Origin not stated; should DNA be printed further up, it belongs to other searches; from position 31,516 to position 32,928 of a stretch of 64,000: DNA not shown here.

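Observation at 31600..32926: Standalone TnpB-like (IS605 OrfB) gene with an intact RuvC triad but no zinc finger, flanked by a structured hairpin and wedged against host genes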

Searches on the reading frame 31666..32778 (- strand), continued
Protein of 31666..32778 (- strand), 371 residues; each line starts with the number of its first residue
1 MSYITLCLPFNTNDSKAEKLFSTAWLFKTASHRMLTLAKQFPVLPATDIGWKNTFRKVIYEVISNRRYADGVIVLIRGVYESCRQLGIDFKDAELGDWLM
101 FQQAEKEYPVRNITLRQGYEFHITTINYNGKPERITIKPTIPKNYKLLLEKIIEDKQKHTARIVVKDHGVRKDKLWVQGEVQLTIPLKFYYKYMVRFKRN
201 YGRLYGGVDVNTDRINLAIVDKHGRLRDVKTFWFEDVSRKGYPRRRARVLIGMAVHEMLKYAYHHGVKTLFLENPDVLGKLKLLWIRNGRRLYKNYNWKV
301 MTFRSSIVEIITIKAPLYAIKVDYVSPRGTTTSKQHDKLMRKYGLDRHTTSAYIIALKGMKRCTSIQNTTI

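Call 69: find_homologous_proteins(query=L037:34-1026:+, max_evalue=0.00001)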
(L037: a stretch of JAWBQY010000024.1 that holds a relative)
Query L037:34-1026:+ (331 aa): 482 proteins with E <= 0.00001 among 2678 candidates; the best 120 are listed.
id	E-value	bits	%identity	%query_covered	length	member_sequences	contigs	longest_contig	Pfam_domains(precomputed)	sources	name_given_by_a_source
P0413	1.2e-187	641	92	95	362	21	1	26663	PF27229.1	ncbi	ncbi:MAG: hypothetical protein QXJ97_01785 [Desulfurococcaceae archaeon]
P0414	4.3e-179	613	89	95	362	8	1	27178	PF27229.1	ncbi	ncbi:MAG: hypothetical protein QXZ48_05505 [Zestosphaera sp.]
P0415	5.3e-171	586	87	92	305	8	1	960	PF27229.1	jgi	-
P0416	5.5e-170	583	85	95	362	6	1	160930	PF27229.1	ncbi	ncbi:MAG: hypothetical protein QXU96_01305 [Ignisphaera sp.]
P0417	1.5e-151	522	80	90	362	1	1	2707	PF27229.1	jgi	-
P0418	1.3e-146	506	74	90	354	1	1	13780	PF27229.1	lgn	-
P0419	1.9e-144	499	74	91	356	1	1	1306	PF27229.1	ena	-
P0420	4.1e-142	491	72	91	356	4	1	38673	PF27229.1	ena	-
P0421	1.4e-140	486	73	90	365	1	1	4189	PF27229.1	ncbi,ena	-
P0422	1.6e-140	486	72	90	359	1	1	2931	PF27229.1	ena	-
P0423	1.9e-140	486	72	91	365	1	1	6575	PF27229.1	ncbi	-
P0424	2.7e-140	485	72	90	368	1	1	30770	PF27229.1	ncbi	-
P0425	3.5e-140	485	71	93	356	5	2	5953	PF27229.1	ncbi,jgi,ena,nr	ncbi:MAG: transposase [Desulfurococcales archaeon ex4484_42]|nr:MAG: transposase [Desulfurococcales 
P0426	3.9e-140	485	71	91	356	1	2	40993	PF27229.1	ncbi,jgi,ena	-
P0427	5.4e-139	481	70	90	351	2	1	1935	PF27229.1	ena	-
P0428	6.5e-139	481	72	91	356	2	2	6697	PF27229.1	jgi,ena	-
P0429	8.2e-139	481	72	90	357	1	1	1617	PF27229.1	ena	-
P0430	1.4e-138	480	72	90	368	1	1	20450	PF27229.1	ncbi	-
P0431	3.3e-138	479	69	93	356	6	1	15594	PF27229.1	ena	-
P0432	4.0e-138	478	70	93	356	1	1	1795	PF27229.1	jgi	-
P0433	6.3e-138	478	71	88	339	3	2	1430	PF27229.1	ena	-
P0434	9.8e-138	477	70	91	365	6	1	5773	PF27229.1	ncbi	-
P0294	1.2e-137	477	71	91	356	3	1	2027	PF27229.1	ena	-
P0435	3.1e-137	475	70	90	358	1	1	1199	PF27229.1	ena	-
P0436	5.2e-137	475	71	91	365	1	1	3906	PF27229.1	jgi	-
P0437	6.9e-136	471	69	95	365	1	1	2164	PF27229.1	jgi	-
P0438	7.1e-136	471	68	95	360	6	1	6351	PF27229.1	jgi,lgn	-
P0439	2.2e-135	469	69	91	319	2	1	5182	PF27229.1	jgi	-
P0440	6.2e-135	468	68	91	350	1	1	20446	PF27229.1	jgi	jgi:IS605 OrfB family transposase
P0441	2.0e-133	463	68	91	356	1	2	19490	PF27229.1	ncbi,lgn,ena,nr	ncbi:MAG: IS200/IS605 family accessory protein TnpB-related protein [Desulfurococcales archaeon]|nr:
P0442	2.3e-133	463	67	91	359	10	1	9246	PF27229.1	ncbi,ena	-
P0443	7.3e-133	461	65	95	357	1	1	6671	PF27229.1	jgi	-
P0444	2.2e-131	456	69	89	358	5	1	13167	PF27229.1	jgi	-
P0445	7.5e-131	454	69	90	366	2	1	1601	PF27229.1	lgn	-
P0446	5.6e-130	451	68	91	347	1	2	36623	PF27229.1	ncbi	-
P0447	1.7e-129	450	68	90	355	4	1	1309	PF27229.1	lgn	-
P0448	7.5e-126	438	70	83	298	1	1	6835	PF27229.1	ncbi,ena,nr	ncbi:MAG: IS200/IS605 family accessory protein TnpB-related protein [Desulfurococcales archaeon]|nr:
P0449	1.1e-122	427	65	90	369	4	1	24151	PF27229.1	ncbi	ncbi:MAG: hypothetical protein QW123_00545 [Desulfurococcaceae archaeon]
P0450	4.8e-121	422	60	94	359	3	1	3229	PF27229.1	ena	-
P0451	1.1e-118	414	62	90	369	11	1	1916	PF27229.1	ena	-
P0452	1.9e-118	414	64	90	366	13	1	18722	PF27229.1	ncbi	ncbi:MAG: hypothetical protein QXM97_03705 [Zestosphaera sp.]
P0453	2.2e-118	413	63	90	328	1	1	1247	PF27229.1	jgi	jgi:IS605 OrfB family transposase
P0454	3.7e-115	403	59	90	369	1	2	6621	PF27229.1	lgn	-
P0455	6.1e-114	399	60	90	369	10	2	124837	PF27229.1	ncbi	ncbi:MAG: hypothetical protein QXV30_01755 [Desulfurococcaceae archaeon]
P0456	1.0e-113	398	59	91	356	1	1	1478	PF27229.1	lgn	-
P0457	8.7e-113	395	90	61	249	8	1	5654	PF27229.1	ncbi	ncbi:MAG: hypothetical protein QXN65_08975, partial [Ignisphaera sp.]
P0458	6.3e-112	392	68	81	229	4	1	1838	PF27229.1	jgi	-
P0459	7.4e-112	392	67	80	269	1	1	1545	PF27229.1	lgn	-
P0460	2.3e-110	387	58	91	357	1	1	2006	PF27229.1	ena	-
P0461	2.7e-110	387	70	73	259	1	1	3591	PF27229.1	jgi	-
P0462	3.8e-110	386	70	73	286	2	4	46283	PF27229.1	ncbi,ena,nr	ncbi:MAG: transposase [Thermoprotei archaeon]|nr:MAG: transposase [Thermoprotei archaeon]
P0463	4.6e-110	386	60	91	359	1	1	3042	PF27229.1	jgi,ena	-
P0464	6.7e-109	382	57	90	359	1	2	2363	PF27229.1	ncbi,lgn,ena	-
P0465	1.0e-108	382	60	89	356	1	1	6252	PF27229.1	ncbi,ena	-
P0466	1.7e-108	381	62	85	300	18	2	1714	PF27229.1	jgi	-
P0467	2.0e-108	381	55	91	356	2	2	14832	PF27229.1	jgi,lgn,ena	-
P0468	2.4e-108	380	57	89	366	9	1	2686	PF27229.1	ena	-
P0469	3.9e-108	380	58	91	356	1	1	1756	PF27229.1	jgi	-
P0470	5.9e-108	379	58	90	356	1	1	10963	PF27229.1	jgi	jgi:IS605 OrfB family transposase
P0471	1.2e-107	378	58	91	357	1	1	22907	PF27229.1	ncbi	-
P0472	1.3e-107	378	56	93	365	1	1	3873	PF27229.1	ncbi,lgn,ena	-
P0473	1.5e-107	378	57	94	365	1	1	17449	PF27229.1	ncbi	-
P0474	2.4e-107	377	53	97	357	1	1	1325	PF27229.1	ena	-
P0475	6.0e-107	376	58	90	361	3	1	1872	PF27229.1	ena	-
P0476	6.2e-107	376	58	89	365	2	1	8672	PF27229.1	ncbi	-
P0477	1.0e-106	375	59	91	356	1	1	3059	PF27229.1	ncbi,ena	-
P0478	1.6e-106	374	58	89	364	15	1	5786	PF27229.1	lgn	-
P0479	2.1e-106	374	54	97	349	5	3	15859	PF27229.1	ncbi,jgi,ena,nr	ncbi:MAG: hypothetical protein B6U85_03885 [Desulfurococcales archaeon ex4484_42]|nr:MAG: hypothetic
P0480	2.3e-106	374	59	90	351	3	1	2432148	PF27229.1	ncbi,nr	ncbi:hypothetical protein Vsou_20010 [Vulcanisaeta souniana JCM 11219]|nr:hypothetical protein Vsou_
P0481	3.0e-106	374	57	90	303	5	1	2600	PF27229.1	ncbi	-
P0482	3.4e-106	373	58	90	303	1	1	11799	PF27229.1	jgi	jgi:IS605 OrfB family transposase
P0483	3.7e-106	373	58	90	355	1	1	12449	PF27229.1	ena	-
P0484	3.7e-106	373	58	90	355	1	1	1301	PF27229.1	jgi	-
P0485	4.5e-106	373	58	90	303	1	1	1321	PF27229.1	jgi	jgi:IS605 OrfB family transposase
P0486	4.6e-106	373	56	94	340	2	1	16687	PF27229.1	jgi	jgi:hypothetical protein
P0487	4.9e-106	373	57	91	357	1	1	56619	PF27229.1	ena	-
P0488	5.1e-106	373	58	90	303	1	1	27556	PF27229.1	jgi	jgi:IS605 OrfB family transposase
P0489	6.2e-106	372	57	89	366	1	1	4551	PF27229.1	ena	-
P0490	6.2e-106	372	58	90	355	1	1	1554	PF27229.1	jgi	-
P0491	7.6e-106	372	57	89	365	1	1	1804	PF27229.1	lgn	-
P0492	1.6e-105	371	56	92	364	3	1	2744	PF27229.1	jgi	-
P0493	2.2e-105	371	58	90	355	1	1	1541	PF27229.1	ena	-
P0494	2.5e-105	371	55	90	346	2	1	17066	PF27229.1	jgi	-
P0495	2.6e-105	370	57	89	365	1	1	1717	PF27229.1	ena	-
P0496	3.2e-105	370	58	90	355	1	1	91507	PF27229.1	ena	-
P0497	3.8e-105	370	56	94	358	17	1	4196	PF27229.1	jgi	-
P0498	5.9e-105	369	57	90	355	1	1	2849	PF27229.1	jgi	jgi:IS605 OrfB family transposase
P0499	9.1e-105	369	57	89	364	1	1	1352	PF27229.1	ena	-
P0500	9.6e-105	369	57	90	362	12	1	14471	PF27229.1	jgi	-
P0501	1.1e-104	368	56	90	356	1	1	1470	PF27229.1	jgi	-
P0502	1.2e-104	368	57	89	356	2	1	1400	PF27229.1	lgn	-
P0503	1.4e-104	368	57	90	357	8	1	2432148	PF27229.1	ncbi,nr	ncbi:hypothetical protein [Vulcanisaeta souniana]|nr:hypothetical protein [Vulcanisaeta souniana]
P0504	1.4e-104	368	56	92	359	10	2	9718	PF27229.1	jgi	-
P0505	1.8e-104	368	58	89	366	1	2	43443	PF27229.1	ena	-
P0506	2.9e-104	367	56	89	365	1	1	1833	PF27229.1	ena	-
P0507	3.8e-104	367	57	90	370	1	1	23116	PF27229.1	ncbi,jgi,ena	-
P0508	4.2e-104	366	57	89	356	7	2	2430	PF27229.1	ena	-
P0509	4.6e-104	366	57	90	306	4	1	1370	PF27229.1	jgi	jgi:IS605 OrfB family transposase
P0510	5.9e-104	366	71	69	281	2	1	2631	PF27229.1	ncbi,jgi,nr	ncbi:MAG: transposase [Thermoprotei archaeon]|nr:MAG: transposase [Thermoprotei archaeon]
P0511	7.1e-104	366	57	90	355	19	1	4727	PF27229.1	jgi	-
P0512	7.4e-104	366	57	89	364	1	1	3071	PF27229.1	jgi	-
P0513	7.5e-104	366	68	73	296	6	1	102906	PF27229.1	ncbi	ncbi:MAG: hypothetical protein QXV30_03425, partial [Desulfurococcaceae archaeon]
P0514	7.6e-104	366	56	89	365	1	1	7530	PF27229.1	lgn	-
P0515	8.7e-104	365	55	91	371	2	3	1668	PF27229.1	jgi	-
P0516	1.0e-103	365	57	90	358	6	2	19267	PF27229.1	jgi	-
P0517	1.1e-103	365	55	89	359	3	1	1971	PF27229.1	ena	-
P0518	1.1e-103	365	56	91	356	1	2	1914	PF27229.1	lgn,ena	-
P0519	1.2e-103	365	57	90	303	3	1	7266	PF27229.1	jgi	jgi:IS605 OrfB family transposase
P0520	1.9e-103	364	57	90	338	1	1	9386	PF27229.1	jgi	jgi:IS605 OrfB family transposase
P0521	1.9e-103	364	57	90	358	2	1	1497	PF27229.1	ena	-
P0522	3.3e-103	364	55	91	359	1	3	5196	PF27229.1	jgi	-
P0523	6.0e-103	363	55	90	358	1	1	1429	PF27229.1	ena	-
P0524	7.1e-103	362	54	89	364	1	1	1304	PF27229.1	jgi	-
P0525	7.8e-103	362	55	89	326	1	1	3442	PF27229.1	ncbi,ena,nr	ncbi:MAG: hypothetical protein J7J82_07440 [Staphylothermus sp.]|nr:hypothetical protein [Staphyloth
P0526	8.0e-103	362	56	89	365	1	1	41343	PF27229.1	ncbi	-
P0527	8.5e-103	362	61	79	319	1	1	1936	PF27229.1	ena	-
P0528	1.1e-102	362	54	93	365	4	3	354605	PF27229.1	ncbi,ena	-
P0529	1.3e-102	362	56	90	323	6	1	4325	PF27229.1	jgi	jgi:IS605 OrfB family transposase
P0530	1.4e-102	362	56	90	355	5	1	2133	PF27229.1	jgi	-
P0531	1.7e-102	361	55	89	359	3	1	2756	PF27229.1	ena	-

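Call 70: find_encoding_contigs(protein=P0480, flank=1500, max_places=4)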
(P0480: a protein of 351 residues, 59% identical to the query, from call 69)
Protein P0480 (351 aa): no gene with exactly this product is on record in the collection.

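Call 71: find_encoding_contigs(protein=P0503, flank=1500, max_places=8)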
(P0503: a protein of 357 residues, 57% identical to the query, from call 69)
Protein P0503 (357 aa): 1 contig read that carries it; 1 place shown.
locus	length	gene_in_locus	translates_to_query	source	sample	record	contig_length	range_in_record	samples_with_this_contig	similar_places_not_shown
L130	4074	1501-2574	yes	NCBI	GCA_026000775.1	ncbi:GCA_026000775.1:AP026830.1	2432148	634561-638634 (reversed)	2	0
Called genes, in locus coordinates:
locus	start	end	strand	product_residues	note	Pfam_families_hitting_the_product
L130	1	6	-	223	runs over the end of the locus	PF00590:TP_methylase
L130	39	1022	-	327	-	PF11760:CbiG_N, PF21437:CbiG-like_linker, PF01890:CbiG_C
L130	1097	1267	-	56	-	-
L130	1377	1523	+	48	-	-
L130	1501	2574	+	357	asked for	PF27229:SSO2105_N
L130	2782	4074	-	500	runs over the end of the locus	-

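Call 72: find_encoding_contigs(protein=P0441, flank=1500, max_places=4)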
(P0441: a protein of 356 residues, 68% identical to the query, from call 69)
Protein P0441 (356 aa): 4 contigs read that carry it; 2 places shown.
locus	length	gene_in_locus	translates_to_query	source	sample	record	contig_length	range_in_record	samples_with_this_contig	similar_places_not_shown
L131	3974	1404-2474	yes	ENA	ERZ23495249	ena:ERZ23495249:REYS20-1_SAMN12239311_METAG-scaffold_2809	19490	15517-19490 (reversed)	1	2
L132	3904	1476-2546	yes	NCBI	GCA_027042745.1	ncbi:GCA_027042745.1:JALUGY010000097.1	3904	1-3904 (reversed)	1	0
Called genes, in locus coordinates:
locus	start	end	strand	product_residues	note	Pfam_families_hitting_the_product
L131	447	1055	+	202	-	PF01914:MarC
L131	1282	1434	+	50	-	-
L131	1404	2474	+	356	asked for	PF27229:SSO2105_N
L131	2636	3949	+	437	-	PF01546:Peptidase_M20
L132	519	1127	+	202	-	PF01914:MarC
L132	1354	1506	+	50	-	-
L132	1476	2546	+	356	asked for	PF27229:SSO2105_N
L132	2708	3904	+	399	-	?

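Call 73: search_protein_families(library=ncbifam, proteins=[P0441, P0448, P0425, P0284, P0480], max_evalue=1)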
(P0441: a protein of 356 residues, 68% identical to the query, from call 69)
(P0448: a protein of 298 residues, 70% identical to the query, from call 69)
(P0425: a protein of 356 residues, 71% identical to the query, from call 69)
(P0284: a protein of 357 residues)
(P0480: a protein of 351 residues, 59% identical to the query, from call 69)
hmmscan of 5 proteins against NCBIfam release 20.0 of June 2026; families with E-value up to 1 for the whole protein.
P0441 (356 aa): 5 families
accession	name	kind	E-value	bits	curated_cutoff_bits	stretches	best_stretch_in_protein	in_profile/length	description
TIGR01766.2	TIGR01766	domain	1.5e-11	44.6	32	1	236-317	2-82/82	IS200/IS605 family accessory protein TnpB-related protein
NF040570.1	guided_TnpB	subfamily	1.1e-08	34.7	100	1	237-321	268-350/389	RNA-guided endonuclease TnpB family protein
NF049972.1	CRISPR_Cas12f2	exception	3.9e-05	22.6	450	1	260-319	416-475/524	type V CRISPR-associated effector Cas12f2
TIGR01765.1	tspaseT_teng_N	subfamily_domain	0.0016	18.3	47.25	1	14-83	1-69/73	transposase, putative, N-terminal domain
NF033949.1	Cas12b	equivalog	0.027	12.6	150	1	259-318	971-1029/1253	type V CRISPR-associated protein Cas12b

P0448 (298 aa): 3 families
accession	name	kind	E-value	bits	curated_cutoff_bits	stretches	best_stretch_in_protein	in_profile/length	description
TIGR01766.2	TIGR01766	domain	4.2e-12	46.4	32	1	170-251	2-82/82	IS200/IS605 family accessory protein TnpB-related protein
NF040570.1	guided_TnpB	subfamily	3.6e-08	33.1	100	1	174-259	271-354/389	RNA-guided endonuclease TnpB family protein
NF049972.1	CRISPR_Cas12f2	exception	8.2e-06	24.9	450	1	195-269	417-491/524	type V CRISPR-associated effector Cas12f2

P0425 (356 aa): 5 families
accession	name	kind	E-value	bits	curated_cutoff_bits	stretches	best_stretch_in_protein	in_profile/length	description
TIGR01766.2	TIGR01766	domain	2.2e-15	56.9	32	1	236-317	2-82/82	IS200/IS605 family accessory protein TnpB-related protein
NF040570.1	guided_TnpB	subfamily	3.8e-13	49.5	100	2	236-319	267-348/389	RNA-guided endonuclease TnpB family protein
TIGR01765.1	tspaseT_teng_N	subfamily_domain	8.2e-08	32.1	47.25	1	14-85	1-71/73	transposase, putative, N-terminal domain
NF049972.1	CRISPR_Cas12f2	exception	5.1e-06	25.5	450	1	261-325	417-481/524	type V CRISPR-associated effector Cas12f2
NF033949.1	Cas12b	equivalog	0.018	13.2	150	1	257-318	969-1029/1253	type V CRISPR-associated protein Cas12b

P0284 (357 aa): 4 families
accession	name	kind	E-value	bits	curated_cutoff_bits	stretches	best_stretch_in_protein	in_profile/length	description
NF040570.1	guided_TnpB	subfamily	4.9e-09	35.9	100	1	252-323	279-348/389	RNA-guided endonuclease TnpB family protein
TIGR01765.1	tspaseT_teng_N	subfamily_domain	4.7e-08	32.9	47.25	1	17-86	1-69/73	transposase, putative, N-terminal domain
TIGR01766.2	TIGR01766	domain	1.5e-07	31.8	32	1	252-320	14-81/82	IS200/IS605 family accessory protein TnpB-related protein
NF049972.1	CRISPR_Cas12f2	exception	2.7e-06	26.4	450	1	254-321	407-473/524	type V CRISPR-associated effector Cas12f2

P0480 (351 aa): 4 families
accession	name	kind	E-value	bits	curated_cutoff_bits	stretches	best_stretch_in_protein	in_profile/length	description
TIGR01765.1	tspaseT_teng_N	subfamily_domain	1e-06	28.6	47.25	1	17-88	1-71/73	transposase, putative, N-terminal domain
NF040570.1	guided_TnpB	subfamily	5.6e-06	25.9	100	1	253-324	280-349/389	RNA-guided endonuclease TnpB family protein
TIGR01766.2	TIGR01766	domain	9.8e-06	26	32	1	252-321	14-82/82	IS200/IS605 family accessory protein TnpB-related protein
NF049972.1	CRISPR_Cas12f2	exception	0.015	14.1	450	1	265-323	417-475/524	type V CRISPR-associated effector Cas12f2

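Call 108: get_annotated_region(hit=H1, flank=1500)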
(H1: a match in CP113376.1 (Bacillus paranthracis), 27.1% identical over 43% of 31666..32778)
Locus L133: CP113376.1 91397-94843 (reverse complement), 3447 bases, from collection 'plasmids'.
description: MAG: Bacillus paranthracis isolate 1702 plasmid unnamed1, complete sequence
organism: Bacillus paranthracis (NCBI taxid 2026186)
taxonomy: Bacteria; Bacillota; Bacilli; Bacillales; Bacillaceae; Bacillus; Bacillus paranthracis
host: -; source: bovine,mixed culture metagenome,metagenomic assembly,milk; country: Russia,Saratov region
typing (MOB-suite, as given by PLSDB): non-mobilizable; replicon rep_cluster_125; mating-pair formation MPF_T
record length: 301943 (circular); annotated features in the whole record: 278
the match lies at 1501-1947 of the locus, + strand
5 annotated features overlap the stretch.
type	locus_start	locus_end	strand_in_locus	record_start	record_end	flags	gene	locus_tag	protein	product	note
CDS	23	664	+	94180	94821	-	-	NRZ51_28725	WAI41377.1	IS607 family transposase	-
CDS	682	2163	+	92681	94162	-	-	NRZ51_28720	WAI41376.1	hypothetical protein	-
CDS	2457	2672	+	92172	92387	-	-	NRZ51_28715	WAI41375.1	hypothetical protein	-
CDS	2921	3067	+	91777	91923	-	-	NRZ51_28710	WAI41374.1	hypothetical protein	-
CDS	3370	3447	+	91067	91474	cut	-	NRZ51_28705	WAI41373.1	nucleotidyltransferase domain-containing protein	-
